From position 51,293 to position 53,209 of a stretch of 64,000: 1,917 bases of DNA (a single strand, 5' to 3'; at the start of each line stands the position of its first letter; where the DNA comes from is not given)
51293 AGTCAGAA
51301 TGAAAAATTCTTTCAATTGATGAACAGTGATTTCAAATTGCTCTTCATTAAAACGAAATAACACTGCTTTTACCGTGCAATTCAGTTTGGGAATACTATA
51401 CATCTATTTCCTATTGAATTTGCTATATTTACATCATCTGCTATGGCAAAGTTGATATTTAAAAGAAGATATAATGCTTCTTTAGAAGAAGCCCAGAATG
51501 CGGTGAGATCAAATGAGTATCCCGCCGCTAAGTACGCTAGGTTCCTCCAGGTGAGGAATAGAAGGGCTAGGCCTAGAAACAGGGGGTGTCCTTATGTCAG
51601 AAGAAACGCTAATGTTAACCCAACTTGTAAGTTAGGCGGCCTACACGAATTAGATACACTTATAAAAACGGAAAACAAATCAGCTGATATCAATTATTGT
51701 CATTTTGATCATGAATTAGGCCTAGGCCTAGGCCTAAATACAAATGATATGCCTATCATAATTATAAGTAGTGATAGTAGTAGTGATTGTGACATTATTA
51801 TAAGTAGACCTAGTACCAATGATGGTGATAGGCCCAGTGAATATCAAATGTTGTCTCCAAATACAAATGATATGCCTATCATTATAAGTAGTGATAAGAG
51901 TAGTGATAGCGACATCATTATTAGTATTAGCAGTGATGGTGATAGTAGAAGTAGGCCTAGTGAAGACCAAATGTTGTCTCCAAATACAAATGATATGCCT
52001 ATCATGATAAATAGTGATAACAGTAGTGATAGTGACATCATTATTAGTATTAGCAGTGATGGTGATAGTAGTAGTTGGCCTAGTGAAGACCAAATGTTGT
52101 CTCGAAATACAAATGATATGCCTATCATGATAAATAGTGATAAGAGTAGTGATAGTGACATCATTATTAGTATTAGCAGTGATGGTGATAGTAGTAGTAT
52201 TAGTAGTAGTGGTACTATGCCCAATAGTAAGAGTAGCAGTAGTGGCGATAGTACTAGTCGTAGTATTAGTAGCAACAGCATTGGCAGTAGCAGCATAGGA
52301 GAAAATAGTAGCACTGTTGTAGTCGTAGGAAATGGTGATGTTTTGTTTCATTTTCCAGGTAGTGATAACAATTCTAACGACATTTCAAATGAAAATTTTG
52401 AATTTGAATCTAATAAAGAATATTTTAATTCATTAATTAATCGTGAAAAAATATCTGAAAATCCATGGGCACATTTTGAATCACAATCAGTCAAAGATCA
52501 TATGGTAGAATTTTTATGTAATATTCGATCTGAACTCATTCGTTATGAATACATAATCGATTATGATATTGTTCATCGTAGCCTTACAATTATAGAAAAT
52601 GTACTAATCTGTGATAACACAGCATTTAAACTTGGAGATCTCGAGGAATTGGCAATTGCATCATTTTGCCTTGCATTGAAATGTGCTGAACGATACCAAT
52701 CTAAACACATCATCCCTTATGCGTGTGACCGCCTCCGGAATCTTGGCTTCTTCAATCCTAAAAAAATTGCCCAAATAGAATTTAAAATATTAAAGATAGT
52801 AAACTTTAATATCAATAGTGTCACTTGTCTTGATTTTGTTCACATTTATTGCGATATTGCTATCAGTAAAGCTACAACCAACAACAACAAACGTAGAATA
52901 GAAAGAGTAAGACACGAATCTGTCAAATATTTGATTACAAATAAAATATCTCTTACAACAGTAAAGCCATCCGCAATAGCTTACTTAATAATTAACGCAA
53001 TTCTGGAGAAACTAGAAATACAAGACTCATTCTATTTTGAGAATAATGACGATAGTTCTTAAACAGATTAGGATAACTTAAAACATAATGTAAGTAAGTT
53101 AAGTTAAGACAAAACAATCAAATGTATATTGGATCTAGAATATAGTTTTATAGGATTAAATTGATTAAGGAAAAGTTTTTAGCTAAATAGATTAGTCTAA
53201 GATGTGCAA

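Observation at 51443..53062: Intronless cyclin-box gene carrying four tandem SIM-like (SUMO-interaction-motif-like) repeats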

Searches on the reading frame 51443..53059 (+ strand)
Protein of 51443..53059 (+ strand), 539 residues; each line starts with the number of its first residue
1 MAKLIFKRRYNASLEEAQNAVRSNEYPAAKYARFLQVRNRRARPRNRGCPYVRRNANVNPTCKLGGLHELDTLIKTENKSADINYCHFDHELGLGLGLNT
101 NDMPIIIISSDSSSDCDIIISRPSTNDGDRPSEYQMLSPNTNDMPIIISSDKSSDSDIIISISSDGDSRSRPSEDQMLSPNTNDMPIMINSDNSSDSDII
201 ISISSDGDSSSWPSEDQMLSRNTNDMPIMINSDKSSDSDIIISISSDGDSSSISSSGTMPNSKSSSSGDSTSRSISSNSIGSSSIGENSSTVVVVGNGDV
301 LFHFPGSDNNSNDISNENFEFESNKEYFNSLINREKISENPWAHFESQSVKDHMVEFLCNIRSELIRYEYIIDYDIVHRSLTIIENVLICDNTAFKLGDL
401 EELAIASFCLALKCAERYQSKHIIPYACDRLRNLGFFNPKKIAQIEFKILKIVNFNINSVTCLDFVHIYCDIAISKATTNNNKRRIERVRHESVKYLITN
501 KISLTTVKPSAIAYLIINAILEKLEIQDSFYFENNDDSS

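Call 4: search_protein_families(library=pfam, proteins=[window:51443-53059:+], max_evalue=10)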
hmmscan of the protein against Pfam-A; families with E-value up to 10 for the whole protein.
window:51443-53059:+ (539 aa): 5 families
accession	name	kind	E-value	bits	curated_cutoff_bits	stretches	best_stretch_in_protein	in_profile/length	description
PF00134.28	Cyclin_N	-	0.018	15.2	23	1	373-458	48-127/127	Cyclin, N-terminal domain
PF24427.1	Ig_GP210_16th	-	0.085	13.4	27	1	287-339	11-64/84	Nuclear pore complex protein GP210, Ig-like domain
PF04658.18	TAFII55_N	-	0.18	11.9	25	1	184-239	17-71/160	TAFII55 protein conserved region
PF07472.16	PA-IIL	-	0.37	11.6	21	1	174-239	32-95/107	Fucose-binding lectin II (PA-IIL)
PF16343.11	DUF4973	-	9.1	6.7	27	0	138-168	32-62/129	Domain of unknown function (DUF4973)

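Call 5: search_solved_structures(query=window:51443-53059:+, max_evalue=10, show_alignments=3)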
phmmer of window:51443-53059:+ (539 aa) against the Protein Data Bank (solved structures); distinct sequences matched with E-value up to 10: 0.

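Call 6: find_homologous_proteins(query=window:51443-53059:+, max_evalue=0.001)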
Query window:51443-53059:+: 8000 candidates shared short words with the query, none scored E <= 0.001.

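Call 11: find_encoding_contigs(protein=window:51443-53059:+, flank=10000, max_places=6)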
Protein window:51443-53059:+ (539 aa): no gene with exactly this product is on record in the collection.

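Call 48: list_cluster_members(proteins=[window:51443-53059:+, P0001, P0002])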
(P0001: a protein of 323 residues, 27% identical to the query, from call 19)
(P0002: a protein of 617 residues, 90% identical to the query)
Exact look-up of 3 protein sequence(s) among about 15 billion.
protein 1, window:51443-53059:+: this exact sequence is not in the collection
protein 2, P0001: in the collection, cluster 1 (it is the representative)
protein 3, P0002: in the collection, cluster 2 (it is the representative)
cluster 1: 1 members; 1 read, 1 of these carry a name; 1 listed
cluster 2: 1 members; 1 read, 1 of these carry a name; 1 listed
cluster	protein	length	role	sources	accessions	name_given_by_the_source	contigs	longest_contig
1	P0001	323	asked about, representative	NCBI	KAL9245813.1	hypothetical protein vseg_019419 [Gypsophila vaccaria]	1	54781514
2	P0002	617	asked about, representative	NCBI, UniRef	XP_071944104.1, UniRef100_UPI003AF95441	F-box/WD repeat-containing protein 8-like [Antedon mediterranea] | F-box/WD repeat-containing protein 8-like n=1 Tax=Antedon mediterranea TaxID=105859 ...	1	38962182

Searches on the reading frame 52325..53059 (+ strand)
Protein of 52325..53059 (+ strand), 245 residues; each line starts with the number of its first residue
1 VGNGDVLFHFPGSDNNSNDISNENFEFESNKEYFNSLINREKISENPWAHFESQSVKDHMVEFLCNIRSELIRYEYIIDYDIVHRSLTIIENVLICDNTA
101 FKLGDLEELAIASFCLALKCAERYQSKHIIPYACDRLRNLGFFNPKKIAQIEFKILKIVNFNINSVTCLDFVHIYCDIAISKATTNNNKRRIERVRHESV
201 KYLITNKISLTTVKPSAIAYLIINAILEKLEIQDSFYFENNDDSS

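Call 4: search_protein_families(library=pfam, proteins=[window:52370-53059:+], max_evalue=10)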
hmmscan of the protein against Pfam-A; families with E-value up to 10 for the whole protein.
window:52370-53059:+ (230 aa): 3 families
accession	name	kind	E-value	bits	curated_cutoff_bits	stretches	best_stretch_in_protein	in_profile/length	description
PF00134.28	Cyclin_N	-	0.003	17.7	23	1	61-149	45-127/127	Cyclin, N-terminal domain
PF09268.16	Clathrin-link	-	0.048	13.4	21.2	1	113-125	3-15/24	Clathrin, heavy-chain linker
PF17597.7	DUF5493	-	0.088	13.5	27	1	125-169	11-55/82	Family of unknown function (DUF5493)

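Call 7: find_homologous_proteins(query=window:52325-53059:+, max_evalue=0.01)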
Query window:52325-53059:+: 270 candidates shared short words with the query, none scored E <= 0.01.

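Call 18: predict_structure(protein=window:52325-53059:+)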
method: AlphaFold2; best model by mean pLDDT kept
length: 245 residues; sequences in the alignment: 1
mean_pLDDT: 41.9   pTM: 0.30
mean pLDDT of the five models: 41.9, 41.5, 41.5, 37.8, 33.0
residues with pLDDT >= 90: 0; 70-90: 0; 50-70: 36; < 50: 209
segments of 3 or more residues with pLDDT < 50: 1-109, 115-133, 139-168, 181-183, 208-245
pLDDT, mean of each block of 10 residues (from residue 1): 31 34 34 38 35 39 40 35 44 39 45 48 43 48 42 37 41 51 57 59 49 40 43 34 34
secondary structure, 60 per line:
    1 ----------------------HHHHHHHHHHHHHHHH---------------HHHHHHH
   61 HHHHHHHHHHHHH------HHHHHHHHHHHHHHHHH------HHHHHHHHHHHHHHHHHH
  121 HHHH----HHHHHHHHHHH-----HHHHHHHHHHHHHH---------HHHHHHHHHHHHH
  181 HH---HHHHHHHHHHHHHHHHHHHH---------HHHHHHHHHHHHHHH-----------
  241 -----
elements in order: H23-38 H54-73 H80-96 H103-124 H129-139 H145-158 H168-182 H186-205 H215-229

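Call 19: search_protein_representatives(protein=window:52325-53059:+)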
Query: 245 residues. Proteins with E-value up to 0.001 (for the whole library): 1; up to 1e-10: 0; up to 1e-30: 0. The best 1 are listed.
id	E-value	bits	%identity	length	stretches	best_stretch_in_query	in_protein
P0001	3.8e-04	36.5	27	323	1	13-231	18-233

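Call 22: search_protein_families(library=pfam, proteins=[P0001], max_evalue=0.01)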
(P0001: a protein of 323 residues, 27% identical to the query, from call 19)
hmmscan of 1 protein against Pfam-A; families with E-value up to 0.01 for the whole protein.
P0001 (323 aa): 2 families
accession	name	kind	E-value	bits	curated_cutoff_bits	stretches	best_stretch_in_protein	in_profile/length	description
PF00134.28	Cyclin_N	-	8.9e-25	87.3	23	1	45-169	8-127/127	Cyclin, N-terminal domain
PF02984.24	Cyclin_C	-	1.2e-11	45.1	22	1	171-284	1-107/119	Cyclin, C-terminal domain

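Call 29: search_solved_structures(query=window:52445-53059:+, max_evalue=10, show_alignments=3)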
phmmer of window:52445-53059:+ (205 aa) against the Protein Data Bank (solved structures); distinct sequences matched with E-value up to 10: 0.

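Call 33: find_related_loci(query=window:52445-53059:+, collection=viral_contigs, flank=5000)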
Query window:52445-53059:+ (205 aa) in viral_contigs; peptide patterns used: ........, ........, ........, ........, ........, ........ (x = any residue, [..] = any of these).
8 stretches matched a pattern, but none encodes a relative of the query by tblastn (E <= 1e-3).

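Call 40: search_solved_structures(query=P0001, max_evalue=0.00001, show_alignments=5)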
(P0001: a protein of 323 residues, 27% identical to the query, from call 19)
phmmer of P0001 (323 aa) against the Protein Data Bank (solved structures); distinct sequences matched with E-value up to 0.00001: 61 (the best 60 are shown).
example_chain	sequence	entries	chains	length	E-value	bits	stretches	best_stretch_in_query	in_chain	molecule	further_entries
2w9z_A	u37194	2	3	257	1.1e-16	64.1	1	36-247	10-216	G1/S-SPECIFIC CYCLIN-D1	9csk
2w96_A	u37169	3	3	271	1.2e-16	64.1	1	36-247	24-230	G1/S-SPECIFIC CYCLIN-D1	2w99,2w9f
6p8e_A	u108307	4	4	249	1.2e-16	64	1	36-247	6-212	G1/S-specific cyclin-D1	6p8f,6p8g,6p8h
9ivd_E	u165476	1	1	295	1.4e-16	63.8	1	36-247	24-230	G1/S-specific cyclin-D1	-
4bcm_D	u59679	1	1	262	2.8e-15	59.5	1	68-225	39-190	CYCLIN-A2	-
4bco_B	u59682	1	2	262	4.8e-15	58.8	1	68-225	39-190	CYCLIN-A2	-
4bcn_D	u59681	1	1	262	4.8e-15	58.8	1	68-225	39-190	CYCLIN-A2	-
4bcq_B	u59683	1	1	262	4.9e-15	58.8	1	68-225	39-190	CYCLIN-A2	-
4bcn_B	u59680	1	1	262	5e-15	58.7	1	68-225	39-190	CYCLIN-A2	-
4bcq_D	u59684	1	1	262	5.2e-15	58.7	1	68-225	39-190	CYCLIN-A2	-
4cfu_D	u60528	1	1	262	5.7e-15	58.5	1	68-225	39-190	CYCLIN-A2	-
3bht_B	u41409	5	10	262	5.7e-15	58.5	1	68-225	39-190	Cyclin-A2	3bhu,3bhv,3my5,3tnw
2g9x_B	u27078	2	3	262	5.8e-15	58.5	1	68-225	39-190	Cyclin-A2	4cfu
8roz_B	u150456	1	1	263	5.8e-15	58.5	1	68-225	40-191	Cyclin-A2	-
4cfv_B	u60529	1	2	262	5.8e-15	58.5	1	68-225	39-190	CYCLIN-A2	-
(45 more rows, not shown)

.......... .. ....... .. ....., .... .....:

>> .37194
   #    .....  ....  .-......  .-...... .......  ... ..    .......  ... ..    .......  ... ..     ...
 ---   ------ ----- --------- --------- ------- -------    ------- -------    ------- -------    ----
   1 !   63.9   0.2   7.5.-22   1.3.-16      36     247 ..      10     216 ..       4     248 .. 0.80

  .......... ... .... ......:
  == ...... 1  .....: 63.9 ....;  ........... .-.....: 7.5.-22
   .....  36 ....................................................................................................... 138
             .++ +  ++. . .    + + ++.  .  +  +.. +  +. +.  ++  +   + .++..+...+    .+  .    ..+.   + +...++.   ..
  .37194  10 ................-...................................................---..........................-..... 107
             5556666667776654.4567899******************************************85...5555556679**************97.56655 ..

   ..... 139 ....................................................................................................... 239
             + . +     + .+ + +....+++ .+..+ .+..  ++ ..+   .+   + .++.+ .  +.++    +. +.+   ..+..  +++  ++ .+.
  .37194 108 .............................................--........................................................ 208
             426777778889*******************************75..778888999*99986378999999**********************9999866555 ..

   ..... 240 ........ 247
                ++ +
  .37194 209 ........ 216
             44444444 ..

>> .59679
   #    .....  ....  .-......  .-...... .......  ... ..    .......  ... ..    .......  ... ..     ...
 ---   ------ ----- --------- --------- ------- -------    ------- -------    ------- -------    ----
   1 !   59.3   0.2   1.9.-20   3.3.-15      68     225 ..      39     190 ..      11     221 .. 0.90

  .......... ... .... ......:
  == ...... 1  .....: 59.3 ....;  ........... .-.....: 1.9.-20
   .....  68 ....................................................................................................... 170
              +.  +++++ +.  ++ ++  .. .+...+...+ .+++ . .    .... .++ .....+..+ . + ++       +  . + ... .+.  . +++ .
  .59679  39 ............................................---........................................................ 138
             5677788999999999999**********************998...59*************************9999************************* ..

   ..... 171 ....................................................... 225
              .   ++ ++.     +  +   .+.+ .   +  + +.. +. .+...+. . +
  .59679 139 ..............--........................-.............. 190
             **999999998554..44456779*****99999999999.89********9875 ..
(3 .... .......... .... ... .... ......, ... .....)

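Call 42: predict_structure(alignment_id=A2)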
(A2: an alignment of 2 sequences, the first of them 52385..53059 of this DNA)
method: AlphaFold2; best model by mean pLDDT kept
length: 225 residues; sequences in the alignment: 2
mean_pLDDT: 46.3   pTM: 0.32
mean pLDDT of the five models: 46.3, 44.0, 43.3, 42.5, 42.3
residues with pLDDT >= 90: 0; 70-90: 7; 50-70: 49; < 50: 169
segments of 3 or more residues with pLDDT < 50: 1-32, 44-89, 91-93, 98-100, 102-146, 187-201, 206-225
pLDDT, mean of each block of 10 residues (from residue 1): 34 42 38 50 49 39 42 45 45 48 45 47 43 43 45 58 67 67 53 45 47 35 29
secondary structure, 60 per line:
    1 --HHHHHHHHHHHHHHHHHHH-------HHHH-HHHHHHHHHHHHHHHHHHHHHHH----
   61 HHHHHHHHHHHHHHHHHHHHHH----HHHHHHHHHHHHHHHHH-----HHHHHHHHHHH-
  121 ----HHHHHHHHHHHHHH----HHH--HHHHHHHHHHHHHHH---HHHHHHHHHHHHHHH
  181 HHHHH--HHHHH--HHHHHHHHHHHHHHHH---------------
elements in order: H3-21 H29-32 H34-56 H61-82 H87-103 H109-119 H125-138 H148-162 H166-185 H188-192 H195-210

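Call 45: fold_search(model_id=the predicted structure, library=pdb)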
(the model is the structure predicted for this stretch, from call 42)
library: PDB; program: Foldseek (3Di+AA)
matches with E <= 10: 138; with E <= 0.001: 0
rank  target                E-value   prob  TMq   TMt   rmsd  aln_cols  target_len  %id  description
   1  6p8e_A                1.3e-01  0.54  0.22  0.20  16.9       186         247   14  Crystal structure of CDK4 in complex with CyclinD1 and P27 (released 2019-12-25)
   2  9csk_A                1.6e-01  0.51  0.22  0.21  17.2       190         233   14  Crystal structure of CDK4 cyclin D1 in complex with atirmociclib (released 2025-03-26)
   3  6p8h_A                2.8e-01  0.38  0.22  0.21  16.8       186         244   15  Crystal structure of CDK4 in complex with CyclinD1 and P21 (released 2019-12-25)
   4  9csk_C                3.1e-01  0.38  0.22  0.21  17.2       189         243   14  Crystal structure of CDK4 cyclin D1 in complex with atirmociclib (released 2025-03-26)
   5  6p8f_A                4.2e-01  0.33  0.22  0.20  16.8       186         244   14  Crystal structure of CDK4 in complex with CyclinD1 and P27 (released 2019-12-25)
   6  2w96_A                4.2e-01  0.21  0.22  0.20  18.2       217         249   15  Crystal Structure of CDK4 in complex with a D-type cyclin (released 2009-03-10)
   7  9skq_B                5.2e-01  0.20  0.20  0.18  19.5       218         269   14  Cryo-EM structure of CAK-CDK1-cyclin B1 (released 2025-10-15)
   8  1zk8_B                6.7e-01  0.14  0.17  0.21  12.4       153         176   16  Crystal structure of transcriptional regulator from Bacillus cereus ATCC 14579 (released 2005-06-14)
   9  2jgz_B                6.7e-01  0.13  0.19  0.17  18.5       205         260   16  Crystal structure of phospho-CDK2 in complex with Cyclin B (released 2007-05-22)
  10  5acb_A                7.0e-01  0.28  0.24  0.23  18.1       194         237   12  Crystal Structure of the Human Cdk12-Cyclink Complex (released 2016-06-15)
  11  7nxj_D                7.0e-01  0.23  0.24  0.22  18.1       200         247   13  Crystal structure of human Cdk13/Cyclin K in complex with the inhibitor THZ531 (released 2021-05-12)
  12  8tm9_A                8.2e-01  0.20  0.23  0.23  13.4       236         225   17  Computationally designed tunable C2 symmetric tandem repeat homodimer, D_3_633_8x bound to peptide (released 2024-12-11)
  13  7mkx_B                8.2e-01  0.16  0.21  0.19  16.8       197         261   16  Crystal Structure Analysis of human CDK2 and CCNA2 complex (released 2022-11-09)
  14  3ddp_D                9.1e-01  0.09  0.18  0.16  18.5       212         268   11  Structure of phosphorylated Thr160 CDK2/cyclin A in complex with the inhibitor CR8 (released 2008-07-22)
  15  9jk1_D                1.0e+00  0.21  0.24  0.23  17.5       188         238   13  Crystal structure of CDK12/Cyclin K in complex with covalent inhibitor YJZ5118 (released 2025-05-07)
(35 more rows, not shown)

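Call 65: find_related_loci(query=window:52433-53059:+, collection=metagenome_contigs, flank=5000)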
Query window:52433-53059:+ (209 aa) in metagenome_contigs; peptide patterns used: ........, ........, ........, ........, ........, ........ (x = any residue, [..] = any of these).
131 stretches matched a pattern, but none encodes a relative of the query by tblastn (E <= 1e-3).
